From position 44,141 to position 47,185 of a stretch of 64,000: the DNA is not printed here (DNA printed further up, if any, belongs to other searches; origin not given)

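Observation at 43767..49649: Uncharacterised cytoplasm-facing molybdoenzyme operon: hotdog thioesterase, Mo subunit, fused FeS/anchor and tandem GNAT, next to the benzoyl-CoA cluster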

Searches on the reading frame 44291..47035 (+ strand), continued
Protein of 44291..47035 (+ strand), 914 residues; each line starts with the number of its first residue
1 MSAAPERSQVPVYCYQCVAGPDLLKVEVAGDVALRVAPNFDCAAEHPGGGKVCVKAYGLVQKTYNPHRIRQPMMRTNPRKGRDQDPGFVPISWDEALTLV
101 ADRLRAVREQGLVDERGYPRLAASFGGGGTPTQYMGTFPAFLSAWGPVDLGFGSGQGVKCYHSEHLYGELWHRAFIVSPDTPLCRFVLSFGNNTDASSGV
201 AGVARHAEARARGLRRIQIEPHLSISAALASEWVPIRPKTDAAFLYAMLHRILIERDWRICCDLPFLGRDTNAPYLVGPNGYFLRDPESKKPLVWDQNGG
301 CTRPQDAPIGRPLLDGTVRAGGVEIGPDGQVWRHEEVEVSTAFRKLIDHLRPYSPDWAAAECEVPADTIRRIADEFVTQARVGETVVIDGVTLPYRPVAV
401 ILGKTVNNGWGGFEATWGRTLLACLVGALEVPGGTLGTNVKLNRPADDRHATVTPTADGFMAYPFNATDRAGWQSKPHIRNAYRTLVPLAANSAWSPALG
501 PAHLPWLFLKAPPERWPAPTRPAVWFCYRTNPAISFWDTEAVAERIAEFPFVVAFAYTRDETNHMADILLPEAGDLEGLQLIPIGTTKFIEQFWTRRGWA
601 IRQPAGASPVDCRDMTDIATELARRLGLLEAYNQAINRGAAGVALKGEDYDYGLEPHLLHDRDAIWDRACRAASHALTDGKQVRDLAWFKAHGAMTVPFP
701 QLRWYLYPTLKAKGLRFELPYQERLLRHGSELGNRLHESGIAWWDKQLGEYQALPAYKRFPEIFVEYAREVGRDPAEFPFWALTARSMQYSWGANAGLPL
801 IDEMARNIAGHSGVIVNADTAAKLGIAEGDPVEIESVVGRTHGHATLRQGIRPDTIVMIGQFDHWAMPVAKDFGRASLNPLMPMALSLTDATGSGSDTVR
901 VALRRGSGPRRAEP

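Call 37: search_solved_structures(query=window:44291-47035:+, max_evalue=1e-15, show_alignments=2)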
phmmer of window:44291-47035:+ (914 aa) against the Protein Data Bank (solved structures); distinct sequences matched with E-value up to 1e-15: 2.
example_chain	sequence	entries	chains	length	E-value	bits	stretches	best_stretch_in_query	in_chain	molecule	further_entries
6cz7_A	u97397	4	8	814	3.2e-29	104.7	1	49-259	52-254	ArrA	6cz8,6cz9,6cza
2vpw_A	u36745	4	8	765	7.5e-18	67.1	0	44-255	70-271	THIOSULFATE REDUCTASE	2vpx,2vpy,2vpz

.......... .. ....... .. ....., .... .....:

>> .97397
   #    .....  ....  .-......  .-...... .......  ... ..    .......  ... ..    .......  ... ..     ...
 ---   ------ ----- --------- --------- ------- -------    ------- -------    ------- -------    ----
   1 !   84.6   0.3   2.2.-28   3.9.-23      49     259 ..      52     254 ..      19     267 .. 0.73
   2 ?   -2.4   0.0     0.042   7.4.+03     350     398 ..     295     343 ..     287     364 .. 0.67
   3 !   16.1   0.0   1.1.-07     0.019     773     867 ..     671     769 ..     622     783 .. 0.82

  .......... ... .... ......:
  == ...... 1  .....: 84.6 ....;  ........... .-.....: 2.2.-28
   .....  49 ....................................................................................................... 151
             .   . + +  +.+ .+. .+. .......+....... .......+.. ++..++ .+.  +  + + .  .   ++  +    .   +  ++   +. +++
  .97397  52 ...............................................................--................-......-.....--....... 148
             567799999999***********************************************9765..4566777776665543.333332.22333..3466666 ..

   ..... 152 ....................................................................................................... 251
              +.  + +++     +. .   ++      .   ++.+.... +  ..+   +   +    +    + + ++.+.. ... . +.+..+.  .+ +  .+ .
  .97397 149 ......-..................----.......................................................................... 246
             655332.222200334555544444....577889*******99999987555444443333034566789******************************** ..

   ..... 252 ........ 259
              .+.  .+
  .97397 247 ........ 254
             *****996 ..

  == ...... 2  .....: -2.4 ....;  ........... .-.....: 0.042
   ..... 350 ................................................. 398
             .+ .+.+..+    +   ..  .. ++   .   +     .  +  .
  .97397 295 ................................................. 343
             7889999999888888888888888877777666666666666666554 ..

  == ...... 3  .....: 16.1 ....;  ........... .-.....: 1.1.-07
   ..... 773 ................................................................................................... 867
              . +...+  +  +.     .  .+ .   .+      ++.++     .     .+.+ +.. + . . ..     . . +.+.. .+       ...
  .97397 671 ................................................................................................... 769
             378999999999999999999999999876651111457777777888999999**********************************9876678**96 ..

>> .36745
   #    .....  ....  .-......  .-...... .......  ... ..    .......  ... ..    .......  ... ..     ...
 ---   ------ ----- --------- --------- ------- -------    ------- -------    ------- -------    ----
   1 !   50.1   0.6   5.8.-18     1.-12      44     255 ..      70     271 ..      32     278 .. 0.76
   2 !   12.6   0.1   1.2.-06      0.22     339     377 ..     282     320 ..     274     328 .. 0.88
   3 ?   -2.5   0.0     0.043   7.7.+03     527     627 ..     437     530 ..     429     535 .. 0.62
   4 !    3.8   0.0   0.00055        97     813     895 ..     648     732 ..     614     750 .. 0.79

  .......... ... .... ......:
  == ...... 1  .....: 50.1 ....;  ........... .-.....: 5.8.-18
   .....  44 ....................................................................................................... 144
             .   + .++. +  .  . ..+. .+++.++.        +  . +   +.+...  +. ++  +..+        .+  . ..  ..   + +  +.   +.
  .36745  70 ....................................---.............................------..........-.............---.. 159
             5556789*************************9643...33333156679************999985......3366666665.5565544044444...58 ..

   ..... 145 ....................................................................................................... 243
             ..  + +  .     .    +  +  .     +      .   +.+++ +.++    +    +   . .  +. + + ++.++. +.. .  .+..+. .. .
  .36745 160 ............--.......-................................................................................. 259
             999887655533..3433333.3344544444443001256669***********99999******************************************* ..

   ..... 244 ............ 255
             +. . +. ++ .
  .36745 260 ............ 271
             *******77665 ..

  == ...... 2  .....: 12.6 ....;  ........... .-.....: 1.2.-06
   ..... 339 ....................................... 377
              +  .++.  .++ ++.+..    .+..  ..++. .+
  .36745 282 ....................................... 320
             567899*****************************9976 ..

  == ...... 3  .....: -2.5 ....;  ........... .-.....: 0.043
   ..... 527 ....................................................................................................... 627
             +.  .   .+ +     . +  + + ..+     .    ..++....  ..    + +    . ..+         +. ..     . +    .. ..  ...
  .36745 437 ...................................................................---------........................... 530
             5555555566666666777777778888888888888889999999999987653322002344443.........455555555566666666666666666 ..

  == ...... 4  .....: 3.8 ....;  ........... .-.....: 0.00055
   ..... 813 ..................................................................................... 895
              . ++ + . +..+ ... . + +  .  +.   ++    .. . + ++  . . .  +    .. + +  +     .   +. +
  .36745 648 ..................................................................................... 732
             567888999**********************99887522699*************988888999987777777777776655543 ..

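Call 48: search_solved_structures(query=L043:16337-18700:+, max_evalue=1e-20)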
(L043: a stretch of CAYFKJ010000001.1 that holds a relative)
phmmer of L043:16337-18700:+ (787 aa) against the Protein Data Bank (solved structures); distinct sequences matched with E-value up to 1e-20: 42.
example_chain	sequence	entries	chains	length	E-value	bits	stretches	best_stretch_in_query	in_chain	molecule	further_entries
1rm6_A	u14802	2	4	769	1.2e-301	1006.1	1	23-777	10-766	4-hydroxybenzoyl-CoA reductase alpha subunit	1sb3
1t3q_B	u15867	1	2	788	8.1e-84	285.7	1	30-772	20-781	quinoline 2-oxidoreductase large subunit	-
7dqx_A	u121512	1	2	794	5.9e-82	279.6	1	36-772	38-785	6-hydroxypseudooxynicotine dehydrogenase complex subunit gamma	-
8uem_A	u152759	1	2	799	4.2e-77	263.5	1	31-774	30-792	Carbon monoxide dehydrogenase (Large chain), CoxL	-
1sij_A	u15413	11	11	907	6.7e-64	219.9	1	25-553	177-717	Aldehyde oxidoreductase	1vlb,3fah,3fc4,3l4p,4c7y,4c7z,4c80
1n5w_B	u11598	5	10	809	2.3e-59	204.9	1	19-754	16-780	Carbon monoxide dehydrogenase large chain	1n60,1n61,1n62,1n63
1zxi_B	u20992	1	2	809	3.1e-59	204.5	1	19-754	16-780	Carbon monoxide dehydrogenase large chain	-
5g5h_C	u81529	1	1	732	2.5e-58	201.4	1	20-771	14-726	Aldehyde oxidoreductase molybdenum-binding subunit PaoC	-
5g5g_C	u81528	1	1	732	5.1e-58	200.4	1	20-771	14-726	PUTATIVE XANTHINE DEHYDROGENASE YAGS FAD-BINDING SUBUNIT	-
4zoh_A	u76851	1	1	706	7.7e-58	199.8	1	102-764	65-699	Putative oxidoreductase molybdopterin-binding subunit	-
3hrd_A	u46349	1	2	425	1.3e-57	199.1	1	19-427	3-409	Nicotinate dehydrogenase large molybdopterin subunit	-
1dgj_A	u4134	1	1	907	7.9e-55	189.9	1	7-547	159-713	ALDEHYDE OXIDOREDUCTASE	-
5y6q_C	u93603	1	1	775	5.9e-54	187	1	16-769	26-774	Aldehyde oxidase large subunit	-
1ffu_B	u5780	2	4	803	1.1e-53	186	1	36-772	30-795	CUTL, MOLYBDOPROTEIN OF CARBON MONOXIDE DEHYDROGENASE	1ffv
2w55_B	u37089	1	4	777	1.5e-53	185.6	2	23-408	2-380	XANTHINE DEHYDROGENASE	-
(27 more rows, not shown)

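Call 49: search_protein_families(library=pfam, proteins=[L035:7430-8662:+, L024:6575-7429:+, L049:6616-7722:-, L031:1-2148:-, L014:7219-7710:-, L054:8114-8734:-, L036:5725-6621:-, L043:15852-16340:+, L043:18711-19715:+, L043:6531-9245:+], max_evalue=0.0001)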
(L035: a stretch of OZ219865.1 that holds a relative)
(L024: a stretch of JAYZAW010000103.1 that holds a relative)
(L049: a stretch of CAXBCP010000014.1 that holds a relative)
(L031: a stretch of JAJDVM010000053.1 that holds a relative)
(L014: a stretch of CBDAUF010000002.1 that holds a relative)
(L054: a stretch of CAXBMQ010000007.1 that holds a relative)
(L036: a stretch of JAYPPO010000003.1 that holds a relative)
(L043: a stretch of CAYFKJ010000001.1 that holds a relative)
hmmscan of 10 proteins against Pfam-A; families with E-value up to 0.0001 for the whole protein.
L035:7430-8662:+ (410 aa): 1 family
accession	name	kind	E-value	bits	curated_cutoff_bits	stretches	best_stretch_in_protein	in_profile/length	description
PF02515.22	CoA_transf_3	-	2.5e-138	461.6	23.3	1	10-385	1-366/366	CoA-transferase family III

L024:6575-7429:+ (284 aa): 2 families
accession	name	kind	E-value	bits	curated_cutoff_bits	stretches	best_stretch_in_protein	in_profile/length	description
PF00378.25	ECH_1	-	1.5e-48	165.8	27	1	20-283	4-249/251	Enoyl-CoA hydratase/isomerase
PF16113.10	ECH_2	-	1.2e-28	101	27.2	1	22-212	1-177/335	Enoyl-CoA hydratase/isomerase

L049:6616-7722:- (368 aa): 1 family
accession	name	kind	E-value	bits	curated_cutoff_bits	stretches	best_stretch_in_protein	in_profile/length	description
PF01717.24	Meth_synt_2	-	1.9e-38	133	21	1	32-362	1-323/324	Cobalamin-independent synthase, Catalytic domain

L031:1-2148:- (716 aa): 2 families
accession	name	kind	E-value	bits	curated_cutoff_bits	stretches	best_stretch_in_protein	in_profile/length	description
PF00384.28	Molybdopterin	-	1.2e-44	153.3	24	1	171-593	1-352/353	Molybdopterin oxidoreductase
PF04879.21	Molybdop_Fe4S4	-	8.4e-11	42.1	22.7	1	115-161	3-49/55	Molybdopterin oxidoreductase Fe4S4 domain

L014:7219-7710:- (163 aa): 0 families

L054:8114-8734:- (206 aa): 1 family
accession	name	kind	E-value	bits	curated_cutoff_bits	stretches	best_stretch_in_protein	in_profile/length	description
PF01227.27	GTP_cyclohydroI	-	1.8e-76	256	27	1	26-203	2-178/179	GTP cyclohydrolase I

L036:5725-6621:- (298 aa): 1 family
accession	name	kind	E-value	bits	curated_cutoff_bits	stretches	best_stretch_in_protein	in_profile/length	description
PF02668.22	TauD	-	2e-65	221.8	27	1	18-292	4-267/267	Taurine catabolism dioxygenase TauD, TfdA family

L043:15852-16340:+ (162 aa): 3 families
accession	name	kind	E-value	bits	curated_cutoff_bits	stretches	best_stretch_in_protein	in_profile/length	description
PF01799.25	Fer2_2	-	2.2e-29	101.8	30.3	1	75-148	1-75/75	[2Fe-2S] binding domain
PF00111.32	Fer2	-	1.4e-08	35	21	1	7-62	1-73/77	2Fe-2S iron-sulfur cluster binding domain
PF13085.11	Fer2_3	-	1.3e-05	25.6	27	1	40-71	51-82/107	2Fe-2S iron-sulfur cluster binding domain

L043:18711-19715:+ (334 aa): 2 families
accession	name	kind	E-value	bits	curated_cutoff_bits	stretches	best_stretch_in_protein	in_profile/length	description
PF00941.27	FAD_binding_5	-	7.3e-42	143.5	27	1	6-214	2-169/170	FAD binding domain in molybdopterin dehydrogenase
PF03450.22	CO_deh_flav_C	-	7.4e-09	36.1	25.5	1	228-325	3-100/102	CO dehydrogenase flavoprotein C-terminal domain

L043:6531-9245:+ (904 aa): 1 family
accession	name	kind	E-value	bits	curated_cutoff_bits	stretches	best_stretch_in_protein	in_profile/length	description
PF06739.17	SBBP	-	2.7e-17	62.8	20.5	1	333-354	13-34/38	Beta-propeller repeat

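Call 51: search_solved_structures(query=L020:7998-9587:+, max_evalue=1e-30)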
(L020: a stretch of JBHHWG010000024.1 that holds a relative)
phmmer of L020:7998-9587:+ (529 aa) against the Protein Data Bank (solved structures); distinct sequences matched with E-value up to 1e-30: 99 (the best 60 are shown).
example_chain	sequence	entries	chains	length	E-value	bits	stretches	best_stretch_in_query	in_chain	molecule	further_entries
8weu_A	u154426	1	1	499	1.1e-83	284.9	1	15-520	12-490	Fatty-acyl-CoA synthase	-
8wev_A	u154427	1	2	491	1.8e-83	284.1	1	15-520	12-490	Feruloyl-CoA Synthetase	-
3r44_A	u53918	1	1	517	1e-78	268.4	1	43-521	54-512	fatty acyl CoA synthetase FADD13 (FATTY-ACYL-CoA SYNTHETASE)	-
8r2q_A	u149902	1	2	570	1.8e-71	244.5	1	31-520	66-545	Probable fatty-acid-CoA ligase FadD5 (Fatty-acid-CoA synthetase) (Fatty-acid-CoA synthase)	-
4fuq_A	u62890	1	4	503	1.3e-69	238.4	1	33-521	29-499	Malonyl CoA synthetase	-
4fut_A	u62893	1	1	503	1e-68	235.5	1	33-521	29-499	Malonyl CoA synthetase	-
3ivr_A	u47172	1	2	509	1.1e-68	235.3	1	8-520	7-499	Putative long-chain-fatty-acid CoA ligase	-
3g7s_A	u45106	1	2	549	7.5e-67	229.3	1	11-519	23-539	Long-chain-fatty-acid--CoA ligase (FadD-1)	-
4gxr_A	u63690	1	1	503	1.5e-65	225.1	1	33-521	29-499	Malonyl CoA synthetase, Benzoate-CoA ligase Chimeric protein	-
5ie0_A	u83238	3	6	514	2.2e-65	224.4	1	12-514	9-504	Oxalate--CoA ligase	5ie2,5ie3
4gxq_A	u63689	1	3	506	5.1e-65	223.3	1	33-521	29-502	Malonyl CoA synthetase, Benzoate-CoA ligase Chimeric protein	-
5buq_A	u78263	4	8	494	7.3e-64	219.4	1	168-517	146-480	2-succinylbenzoate--CoA ligase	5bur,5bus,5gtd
5x8f_A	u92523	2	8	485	3.7e-63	217.1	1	168-517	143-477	2-succinylbenzoate--CoA ligase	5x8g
8ivi_A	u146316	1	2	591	1.3e-62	215.3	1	37-519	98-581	Medium/long-chain-fatty-acid--CoA ligase FadD8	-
5upq_A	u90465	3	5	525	2.3e-61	211.2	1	21-509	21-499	Acyl-CoA synthetase PtmA2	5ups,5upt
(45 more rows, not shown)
